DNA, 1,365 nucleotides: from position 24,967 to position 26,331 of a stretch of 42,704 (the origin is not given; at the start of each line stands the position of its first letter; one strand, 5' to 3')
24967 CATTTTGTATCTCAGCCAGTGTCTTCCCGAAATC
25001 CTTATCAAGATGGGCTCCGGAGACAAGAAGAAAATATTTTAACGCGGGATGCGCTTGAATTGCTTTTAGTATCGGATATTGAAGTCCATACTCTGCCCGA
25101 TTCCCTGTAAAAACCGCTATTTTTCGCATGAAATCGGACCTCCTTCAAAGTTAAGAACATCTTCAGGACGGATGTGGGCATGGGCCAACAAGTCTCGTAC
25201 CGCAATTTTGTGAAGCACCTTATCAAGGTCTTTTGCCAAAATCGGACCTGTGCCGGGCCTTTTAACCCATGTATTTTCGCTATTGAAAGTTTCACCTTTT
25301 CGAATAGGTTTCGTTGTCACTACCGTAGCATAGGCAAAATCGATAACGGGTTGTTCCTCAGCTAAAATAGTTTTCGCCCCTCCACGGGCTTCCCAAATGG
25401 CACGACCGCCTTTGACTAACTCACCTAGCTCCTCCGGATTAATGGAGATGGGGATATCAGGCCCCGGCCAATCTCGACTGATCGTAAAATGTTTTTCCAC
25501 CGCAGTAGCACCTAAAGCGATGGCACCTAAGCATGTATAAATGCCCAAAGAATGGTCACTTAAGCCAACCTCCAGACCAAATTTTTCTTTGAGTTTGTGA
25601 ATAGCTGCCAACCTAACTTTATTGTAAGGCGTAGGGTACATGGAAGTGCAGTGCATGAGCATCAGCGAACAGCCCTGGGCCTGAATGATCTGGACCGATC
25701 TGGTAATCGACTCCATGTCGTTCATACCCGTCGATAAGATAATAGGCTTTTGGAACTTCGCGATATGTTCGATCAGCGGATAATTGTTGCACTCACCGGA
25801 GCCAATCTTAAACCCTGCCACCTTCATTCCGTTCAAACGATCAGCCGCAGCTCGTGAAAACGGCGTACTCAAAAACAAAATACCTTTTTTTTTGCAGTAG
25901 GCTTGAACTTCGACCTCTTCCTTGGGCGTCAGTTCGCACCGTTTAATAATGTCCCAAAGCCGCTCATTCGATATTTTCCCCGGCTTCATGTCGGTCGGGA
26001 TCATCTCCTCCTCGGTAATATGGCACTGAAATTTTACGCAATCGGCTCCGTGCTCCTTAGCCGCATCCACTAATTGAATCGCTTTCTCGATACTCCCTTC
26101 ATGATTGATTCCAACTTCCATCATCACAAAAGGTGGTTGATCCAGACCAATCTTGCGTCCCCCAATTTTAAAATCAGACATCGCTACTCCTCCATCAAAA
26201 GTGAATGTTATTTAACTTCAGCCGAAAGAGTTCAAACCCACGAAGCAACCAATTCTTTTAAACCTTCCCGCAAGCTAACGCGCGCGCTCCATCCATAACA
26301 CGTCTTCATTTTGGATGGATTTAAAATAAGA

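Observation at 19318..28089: Legionaminic-type nonulosonate cassette lacking the aminotransferase and N-acetyltransferase, with a reductase-like SDR in their place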

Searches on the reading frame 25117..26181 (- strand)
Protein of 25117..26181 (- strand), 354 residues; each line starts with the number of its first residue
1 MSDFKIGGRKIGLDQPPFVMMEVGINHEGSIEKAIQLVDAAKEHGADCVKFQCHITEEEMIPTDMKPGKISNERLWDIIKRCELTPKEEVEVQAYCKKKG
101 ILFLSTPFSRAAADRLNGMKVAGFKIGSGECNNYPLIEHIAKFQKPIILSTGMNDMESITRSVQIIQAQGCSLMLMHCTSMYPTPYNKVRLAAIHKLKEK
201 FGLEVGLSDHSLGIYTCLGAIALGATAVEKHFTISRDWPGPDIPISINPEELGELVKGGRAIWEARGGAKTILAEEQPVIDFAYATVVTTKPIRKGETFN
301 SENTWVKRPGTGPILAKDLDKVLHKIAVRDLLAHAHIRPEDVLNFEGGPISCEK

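Call 3: search_protein_families(library=pfam, proteins=[window:25117-26181:-])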
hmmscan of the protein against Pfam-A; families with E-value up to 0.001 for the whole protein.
window:25117-26181:- (354 aa): 2 families
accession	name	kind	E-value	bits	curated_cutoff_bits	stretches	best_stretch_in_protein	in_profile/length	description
PF03102.20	NeuB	-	8.4e-80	268.1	22.1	1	37-269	1-239/241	NeuB family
PF08666.17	SAF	-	6.1e-07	30.3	21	1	287-342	4-62/63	SAF domain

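Call 4: search_protein_families(library=ncbifam, proteins=[window:25117-26181:-])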
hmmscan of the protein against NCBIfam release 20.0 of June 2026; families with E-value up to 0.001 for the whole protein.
window:25117-26181:- (354 aa): 2 families
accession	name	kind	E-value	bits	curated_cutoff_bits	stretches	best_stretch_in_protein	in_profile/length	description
TIGR03569.1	NeuB_NnaB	equivalog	1.7e-109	365.9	399.65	1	18-334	2-326/329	N-acetylneuraminate synthase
TIGR03586.1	PseI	equivalog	6.2e-73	245.8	340.25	1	17-331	2-321/327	pseudaminic acid synthase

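Call 25: search_solved_structures(query=window:25117-26181:-, max_evalue=1e-10, show_alignments=3)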
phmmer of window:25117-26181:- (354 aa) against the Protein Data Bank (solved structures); distinct sequences matched with E-value up to 1e-10: 8.
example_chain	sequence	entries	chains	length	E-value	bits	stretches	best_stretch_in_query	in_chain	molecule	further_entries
1xuu_A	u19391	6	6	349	2.4e-104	352.8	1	2-342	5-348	polysialic acid capsule biosynthesis protein SiaC | N-acetylneuraminate synthase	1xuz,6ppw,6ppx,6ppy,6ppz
4ipj_A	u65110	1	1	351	6.6e-104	351.4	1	2-342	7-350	Polysialic acid capsule biosynthesis protein SiaC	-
4ipi_A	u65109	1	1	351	1.7e-103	350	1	2-342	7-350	Polysialic acid capsule biosynthesis protein SiaC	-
2wqp_A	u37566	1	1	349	6e-103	348.2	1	2-342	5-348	POLYSIALIC ACID CAPSULE BIOSYNTHESIS PROTEIN SIAC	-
1vli_A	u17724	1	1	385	2.5e-54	188.3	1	1-342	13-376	Spore coat polysaccharide biosynthesis protein spsE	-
8h2c_A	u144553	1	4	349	1.4e-44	156.2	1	12-331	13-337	Pseudaminic acid synthase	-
6ncs_A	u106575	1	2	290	1.8e-38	136.1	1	4-282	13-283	N-acetylneuraminic acid (Sialic acid) synthetase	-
3g8r_A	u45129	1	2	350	1.3e-27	100.4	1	14-341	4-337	Probable spore coat polysaccharide biosynthesis protein E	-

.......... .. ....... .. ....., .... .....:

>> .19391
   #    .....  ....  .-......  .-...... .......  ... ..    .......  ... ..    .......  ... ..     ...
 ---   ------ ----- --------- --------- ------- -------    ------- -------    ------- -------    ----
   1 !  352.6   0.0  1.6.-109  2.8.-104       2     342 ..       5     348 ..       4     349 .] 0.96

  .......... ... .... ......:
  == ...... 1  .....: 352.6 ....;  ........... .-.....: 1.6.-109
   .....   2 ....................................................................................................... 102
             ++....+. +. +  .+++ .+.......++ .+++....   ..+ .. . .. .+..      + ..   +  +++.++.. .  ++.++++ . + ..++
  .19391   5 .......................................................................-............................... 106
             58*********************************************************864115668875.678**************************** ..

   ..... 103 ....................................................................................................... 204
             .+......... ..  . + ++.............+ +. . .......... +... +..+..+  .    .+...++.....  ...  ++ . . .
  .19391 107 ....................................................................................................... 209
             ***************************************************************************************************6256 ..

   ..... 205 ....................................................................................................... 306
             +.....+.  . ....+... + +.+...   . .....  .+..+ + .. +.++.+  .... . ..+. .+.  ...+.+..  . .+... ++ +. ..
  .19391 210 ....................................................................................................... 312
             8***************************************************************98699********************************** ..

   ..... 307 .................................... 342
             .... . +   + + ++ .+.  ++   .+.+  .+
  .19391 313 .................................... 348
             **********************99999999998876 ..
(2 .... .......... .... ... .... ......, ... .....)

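Call 36: search_dna_similar(query=window:25117-26181:-, collection=plasmids, mode=protein, max_rows=40)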
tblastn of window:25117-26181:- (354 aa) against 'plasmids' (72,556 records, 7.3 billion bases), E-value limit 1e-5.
Records with a match: 165; places in all: 181; records where one place covers at least 80% of the query: 148.
Best place of each record, by identity: <60% 165.
By first word of the organism name: Bacillus 63; Sinorhizobium 30; Azospirillum 17; Rhizobium 5; Ensifer 5; Halorussus 2; Mesorhizobium 2; Klebsiella 2; Priestia 2; Acinetobacter 2; and 33 more.
By predicted mobility (MOB-suite, as given by PLSDB): non-mobilizable 104; mobilizable 36; conjugative 25.
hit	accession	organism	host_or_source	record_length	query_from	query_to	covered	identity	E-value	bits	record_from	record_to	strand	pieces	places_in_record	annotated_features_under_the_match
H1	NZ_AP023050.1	Alistipes indistinctus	Homo sapiens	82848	6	338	94%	48.2%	7e-98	324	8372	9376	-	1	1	N-acetylneuraminate synthase family protein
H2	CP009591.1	Bacillus cereus G9241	Human clinical sample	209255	4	342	96%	45.9%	9e-97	321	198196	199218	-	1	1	neuB family protein | bpsE: N-acetylneuraminate synthase family protein BpsE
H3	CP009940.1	Bacillus cereus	Homo sapiens,Human clinical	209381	4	342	96%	45.9%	9e-97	321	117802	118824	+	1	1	neuB family protein | bpsE: N-acetylneuraminate synthase family protein BpsE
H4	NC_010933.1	Bacillus cereus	-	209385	4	342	96%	45.9%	9e-97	321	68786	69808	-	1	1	bpsE: N-acetylneuraminate synthase family protein BpsE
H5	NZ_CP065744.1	Bacillus tropicus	-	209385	4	342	96%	45.9%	9e-97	321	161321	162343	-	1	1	bpsE: N-acetylneuraminate synthase family protein BpsE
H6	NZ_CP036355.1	Bacillus sp. SYJ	Pelodiscus sinensis,tissue sample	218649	4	342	96%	45.9%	9e-97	321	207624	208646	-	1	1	bpsE: N-acetylneuraminate synthase family protein BpsE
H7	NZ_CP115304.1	Bacillus tropicus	Tryonyx sinensis (Chinese soft-shell ...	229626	4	342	96%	45.9%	9e-97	321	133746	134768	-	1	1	bpsE: N-acetylneuraminate synthase family protein BpsE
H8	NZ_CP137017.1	Sinorhizobium fredii GR64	Phaseolus vulgaris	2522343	2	329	93%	41.7%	2e-76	263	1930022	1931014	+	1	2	record has no annotation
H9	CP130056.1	Sinorhizobium meliloti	Medicago,Cell culture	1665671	4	325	91%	42.4%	2e-63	269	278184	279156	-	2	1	none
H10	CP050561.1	Sinorhizobium meliloti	Melilotus officinalis,cell culture,root ...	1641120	4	325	91%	42.2%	2e-75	259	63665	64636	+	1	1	polyhydroxyalkanoate biosynthesis repressor PhaR | acylneuraminate cytidylyltransferase family protein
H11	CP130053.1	Sinorhizobium meliloti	Medicago,Cell culture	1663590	4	325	91%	42.0%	6e-76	261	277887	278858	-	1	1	N-acetylneuraminate synthase family protein | acylneuraminate cytidylyltransferase family protein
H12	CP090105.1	Sinorhizobium meliloti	Medicago,Cell culture,Plant nodule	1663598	4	325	91%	42.0%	6e-76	261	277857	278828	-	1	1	N-acetylneuraminate synthase family protein | acylneuraminate cytidylyltransferase family protein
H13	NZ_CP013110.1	Sinorhizobium americanum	Vachellia farnesiana,cell culture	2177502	4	325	91%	42.0%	2e-75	260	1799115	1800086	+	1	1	record has no annotation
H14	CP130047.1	Sinorhizobium meliloti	Medicago,Cell culture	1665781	4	325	91%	41.8%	1e-58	273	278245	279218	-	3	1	none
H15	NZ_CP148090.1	Sinorhizobium meliloti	Medicago sativa,cell culture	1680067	4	325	91%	41.7%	2e-75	259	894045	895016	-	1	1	none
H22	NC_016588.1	Azospirillum lipoferum 4B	-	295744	5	333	93%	36.9%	3e-55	202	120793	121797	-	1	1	neuB: N-acetylneuraminate synthase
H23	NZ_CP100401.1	Halorussus aquaticus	cell culture,saline soil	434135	1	342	97%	35.1%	2e-52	193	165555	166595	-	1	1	N-acetylneuraminate synthase family protein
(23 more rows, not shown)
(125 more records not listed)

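Call 37: get_annotated_region(hit=H1, flank=12000)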
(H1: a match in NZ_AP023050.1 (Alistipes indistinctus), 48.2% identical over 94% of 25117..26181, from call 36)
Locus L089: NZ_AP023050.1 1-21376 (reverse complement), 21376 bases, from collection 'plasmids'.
description: Alistipes indistinctus strain 2BBH45 plasmid p2BBH45, complete sequence
organism: Alistipes indistinctus (NCBI taxid 626932)
taxonomy: Bacteria; Bacteroidota; Bacteroidia; Bacteroidales; Rikenellaceae; Alistipes; Alistipes indistinctus
host: -; source: Homo sapiens; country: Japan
typing (MOB-suite, as given by PLSDB): non-mobilizable
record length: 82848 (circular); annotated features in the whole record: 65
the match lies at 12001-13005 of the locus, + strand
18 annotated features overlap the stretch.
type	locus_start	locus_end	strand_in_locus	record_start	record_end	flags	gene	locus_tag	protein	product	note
CDS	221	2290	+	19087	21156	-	-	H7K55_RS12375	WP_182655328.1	TraM recognition domain-containing protein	-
CDS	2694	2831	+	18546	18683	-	-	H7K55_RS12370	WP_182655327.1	hypothetical protein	-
CDS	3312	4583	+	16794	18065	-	-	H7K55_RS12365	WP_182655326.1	site-specific integrase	GO:0015074 - DNA integration [Evidence IEA]; GO:0006310 - DNA recombination [Evidence IEA]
CDS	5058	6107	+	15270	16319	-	-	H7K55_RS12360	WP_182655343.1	transcriptional regulator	-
CDS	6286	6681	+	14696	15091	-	-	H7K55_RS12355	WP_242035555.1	hypothetical protein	-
CDS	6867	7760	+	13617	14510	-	rfbA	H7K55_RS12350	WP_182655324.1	glucose-1-phosphate thymidylyltransferase RfbA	GO:0019305 - dTDP-rhamnose biosynthetic process [Evidence IEA]; GO:0009243 - O antigen biosynthetic process [Evidence ...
CDS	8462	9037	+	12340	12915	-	rfbC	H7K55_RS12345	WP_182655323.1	dTDP-4-dehydrorhamnose 3,5-epimerase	GO:0019305 - dTDP-rhamnose biosynthetic process [Evidence IEA]; GO:0009243 - O antigen biosynthetic process [Evidence ...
CDS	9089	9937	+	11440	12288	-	-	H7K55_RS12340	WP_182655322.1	NAD(P)-dependent oxidoreductase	-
CDS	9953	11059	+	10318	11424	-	rfbB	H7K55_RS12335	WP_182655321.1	dTDP-glucose 4,6-dehydratase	GO:0019305 - dTDP-rhamnose biosynthetic process [Evidence IEA]; GO:0009243 - O antigen biosynthetic process [Evidence ...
CDS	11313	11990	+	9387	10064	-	-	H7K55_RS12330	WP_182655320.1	acylneuraminate cytidylyltransferase family protein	-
CDS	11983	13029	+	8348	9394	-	-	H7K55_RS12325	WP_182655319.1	N-acetylneuraminate synthase family protein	GO:0016051 - carbohydrate biosynthetic process [Evidence IEA]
CDS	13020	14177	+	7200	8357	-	neuC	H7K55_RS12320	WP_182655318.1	UDP-N-acetylglucosamine 2-epimerase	GO:0006047 - UDP-N-acetylglucosamine metabolic process [Evidence IEA]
CDS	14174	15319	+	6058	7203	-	-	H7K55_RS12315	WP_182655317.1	N-acetyl sugar amidotransferase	-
CDS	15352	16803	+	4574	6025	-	-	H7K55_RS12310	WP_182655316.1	oligosaccharide flippase family protein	-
CDS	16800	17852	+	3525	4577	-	-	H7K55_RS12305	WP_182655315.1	hypothetical protein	-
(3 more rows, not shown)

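Call 38: get_annotated_region(hit=H4, flank=10000)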
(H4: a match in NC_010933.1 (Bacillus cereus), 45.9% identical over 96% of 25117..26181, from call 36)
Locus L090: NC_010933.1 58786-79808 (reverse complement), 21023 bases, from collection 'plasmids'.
description: Bacillus cereus plasmid pBC210, complete sequence
organism: Bacillus cereus (NCBI taxid 1396)
taxonomy: Bacteria; Bacillota; Bacilli; Bacillales; Bacillaceae; Bacillus; Bacillus cereus
host: -; source: -; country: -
typing (MOB-suite, as given by PLSDB): non-mobilizable; replicon rep_cluster_164
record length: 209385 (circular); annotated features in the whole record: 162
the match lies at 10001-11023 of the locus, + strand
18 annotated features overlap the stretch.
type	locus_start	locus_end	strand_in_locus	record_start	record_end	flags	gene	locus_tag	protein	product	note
CDS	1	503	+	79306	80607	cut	-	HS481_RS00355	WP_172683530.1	O-antigen ligase family protein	-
CDS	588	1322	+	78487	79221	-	-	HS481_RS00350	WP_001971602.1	WecB/TagA/CpsF family glycosyltransferase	-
CDS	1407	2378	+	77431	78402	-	-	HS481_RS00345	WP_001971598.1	glycosyltransferase family 52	-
CDS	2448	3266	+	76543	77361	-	-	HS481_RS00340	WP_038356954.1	SGNH/GDSL hydrolase family protein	-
CDS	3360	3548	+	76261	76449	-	-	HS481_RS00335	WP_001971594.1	hypothetical protein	-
predicted_resistance_gene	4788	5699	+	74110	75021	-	bpsX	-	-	LytR family transcriptional regulator BpsX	predicted by amrfinderplus; class ; identity 100.0%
predicted_resistance_gene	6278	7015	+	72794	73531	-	bpsA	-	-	chain length determinant family protein BpsA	predicted by amrfinderplus; class ; identity 100.0%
predicted_resistance_gene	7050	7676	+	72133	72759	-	bpsB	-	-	tyrosine-protein kinase BpsB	predicted by amrfinderplus; class ; identity 100.0%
predicted_resistance_gene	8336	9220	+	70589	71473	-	bpsC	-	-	UTP--glucose-1-phosphate uridylyltransferase BpsC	predicted by amrfinderplus; class ; identity 100.0%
predicted_resistance_gene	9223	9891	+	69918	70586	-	bpsD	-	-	sugar transferase BpsD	predicted by amrfinderplus; class ; identity 100.0%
predicted_resistance_gene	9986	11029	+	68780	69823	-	bpsE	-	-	N-acetylneuraminate synthase family protein BpsE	predicted by amrfinderplus; class ; identity 100.0%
predicted_resistance_gene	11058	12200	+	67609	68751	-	bpsF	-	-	UDP-N-acetylglucosamine 2-epimerase BpsF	predicted by amrfinderplus; class ; identity 100.0%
predicted_resistance_gene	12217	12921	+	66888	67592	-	bpsG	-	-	acylneuraminate cytidylyltransferase family protein BpsG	predicted by amrfinderplus; class ; identity 100.0%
CDS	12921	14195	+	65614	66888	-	bspH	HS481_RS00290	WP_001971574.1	oligosaccharide flippase family protein BpsH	-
predicted_resistance_gene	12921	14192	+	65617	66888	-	bpsH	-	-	oligosaccharide flippase family protein BpsH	predicted by amrfinderplus; class ; identity 100.0%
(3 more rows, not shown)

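Call 39: get_annotated_region(hit=H22, flank=10000)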
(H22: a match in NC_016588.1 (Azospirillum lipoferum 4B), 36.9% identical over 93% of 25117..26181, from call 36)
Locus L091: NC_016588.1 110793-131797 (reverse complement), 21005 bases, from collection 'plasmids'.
description: Azospirillum lipoferum 4B plasmid AZO_p6, complete sequence
organism: Azospirillum lipoferum 4B (NCBI taxid 862719)
taxonomy: Bacteria; Pseudomonadota; Alphaproteobacteria; Rhodospirillales; Azospirillaceae; Azospirillum; Azospirillum lipoferum; Azospirillum lipoferum 4B
host: -; source: -; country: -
typing (MOB-suite, as given by PLSDB): non-mobilizable; replicon rep_cluster_1806
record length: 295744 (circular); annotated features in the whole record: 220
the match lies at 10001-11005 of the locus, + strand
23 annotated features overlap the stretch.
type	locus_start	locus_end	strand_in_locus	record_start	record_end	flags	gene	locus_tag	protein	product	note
CDS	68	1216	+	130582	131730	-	-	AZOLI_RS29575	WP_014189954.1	sialidase family protein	-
CDS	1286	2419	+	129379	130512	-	-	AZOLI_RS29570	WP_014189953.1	SRPBCC family protein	GO:0044237 - cellular metabolic process [Evidence IEA]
CDS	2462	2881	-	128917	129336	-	-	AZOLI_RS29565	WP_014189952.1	type II toxin-antitoxin system VapC family toxin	-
CDS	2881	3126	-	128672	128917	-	-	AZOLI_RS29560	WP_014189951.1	plasmid stabilization protein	-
CDS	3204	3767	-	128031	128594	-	-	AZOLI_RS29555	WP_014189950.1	GNAT family N-acetyltransferase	-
CDS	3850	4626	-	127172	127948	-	-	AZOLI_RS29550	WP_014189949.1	SDR family NAD(P)-dependent oxidoreductase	-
CDS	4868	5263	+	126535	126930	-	-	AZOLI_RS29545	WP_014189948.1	hypothetical protein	-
CDS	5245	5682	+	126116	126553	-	-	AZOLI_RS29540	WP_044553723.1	hypothetical protein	-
CDS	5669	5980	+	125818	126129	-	-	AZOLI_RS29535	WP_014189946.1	helix-turn-helix transcriptional regulator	-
CDS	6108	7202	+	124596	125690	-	-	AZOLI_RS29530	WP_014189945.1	ketoacyl-ACP synthase III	-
CDS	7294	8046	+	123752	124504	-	-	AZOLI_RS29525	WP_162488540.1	CmcI family methyltransferase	GO:0008610 - lipid biosynthetic process [Evidence IEA]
CDS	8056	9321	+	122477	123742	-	-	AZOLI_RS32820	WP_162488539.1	hypothetical protein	-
CDS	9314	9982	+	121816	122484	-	-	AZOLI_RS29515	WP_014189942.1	hypothetical protein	-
CDS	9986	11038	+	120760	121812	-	neuB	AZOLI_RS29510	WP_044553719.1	N-acetylneuraminate synthase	GO:0016051 - carbohydrate biosynthetic process [Evidence IEA]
CDS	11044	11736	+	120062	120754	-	-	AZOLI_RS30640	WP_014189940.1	formyltransferase family protein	GO:0009058 - biosynthetic process [Evidence IEA]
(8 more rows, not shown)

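Call 40: get_annotated_region(hit=H23, flank=10000)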
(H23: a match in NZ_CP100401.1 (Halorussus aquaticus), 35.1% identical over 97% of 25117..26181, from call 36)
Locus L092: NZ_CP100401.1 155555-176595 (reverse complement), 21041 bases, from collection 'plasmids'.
description: Halorussus aquaticus strain XZYJ18 plasmid unnamed1, complete sequence
organism: Halorussus aquaticus (NCBI taxid 2953748)
taxonomy: Archaea; Euryarchaeota; Halobacteria; Halobacteriales; Haladaptataceae; Halorussus; Halorussus aquaticus
host: -; source: cell culture,saline soil; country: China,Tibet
typing (MOB-suite, as given by PLSDB): non-mobilizable
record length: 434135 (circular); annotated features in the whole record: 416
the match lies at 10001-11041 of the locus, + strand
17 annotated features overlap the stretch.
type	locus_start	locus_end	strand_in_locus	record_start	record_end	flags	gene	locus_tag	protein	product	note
CDS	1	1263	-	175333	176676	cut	-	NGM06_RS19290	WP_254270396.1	aminotransferase class III-fold pyridoxal phosphate-dependent enzyme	-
CDS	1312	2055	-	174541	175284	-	-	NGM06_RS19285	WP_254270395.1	glycosyltransferase family protein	-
CDS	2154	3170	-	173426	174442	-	-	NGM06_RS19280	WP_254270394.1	Gfo/Idh/MocA family oxidoreductase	-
CDS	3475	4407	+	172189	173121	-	-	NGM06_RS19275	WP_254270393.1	hypothetical protein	-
CDS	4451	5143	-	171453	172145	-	-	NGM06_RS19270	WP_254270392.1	class I SAM-dependent methyltransferase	-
CDS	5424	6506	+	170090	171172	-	-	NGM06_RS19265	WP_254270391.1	GNAT family N-acetyltransferase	-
CDS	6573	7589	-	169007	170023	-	-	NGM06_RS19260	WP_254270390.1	SDR family NAD(P)-dependent oxidoreductase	-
CDS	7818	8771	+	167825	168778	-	-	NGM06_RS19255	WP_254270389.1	SDR family NAD(P)-dependent oxidoreductase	-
CDS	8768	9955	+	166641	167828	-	-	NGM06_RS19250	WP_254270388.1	DegT/DnrJ/EryC1/StrS family aminotransferase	-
CDS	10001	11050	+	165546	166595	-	-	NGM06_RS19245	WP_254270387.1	N-acetylneuraminate synthase family protein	GO:0016051 - carbohydrate biosynthetic process [Evidence IEA]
CDS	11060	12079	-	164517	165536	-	-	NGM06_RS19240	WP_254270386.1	hypothetical protein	-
CDS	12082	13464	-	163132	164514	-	-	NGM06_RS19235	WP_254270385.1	DUF4910 domain-containing protein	-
CDS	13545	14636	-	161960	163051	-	-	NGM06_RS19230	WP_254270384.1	alpha-2,8-polysialyltransferase family protein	-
CDS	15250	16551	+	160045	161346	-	-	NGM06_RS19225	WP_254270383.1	glycosyltransferase family 2 protein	-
CDS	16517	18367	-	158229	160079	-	-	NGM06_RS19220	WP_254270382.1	hypothetical protein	-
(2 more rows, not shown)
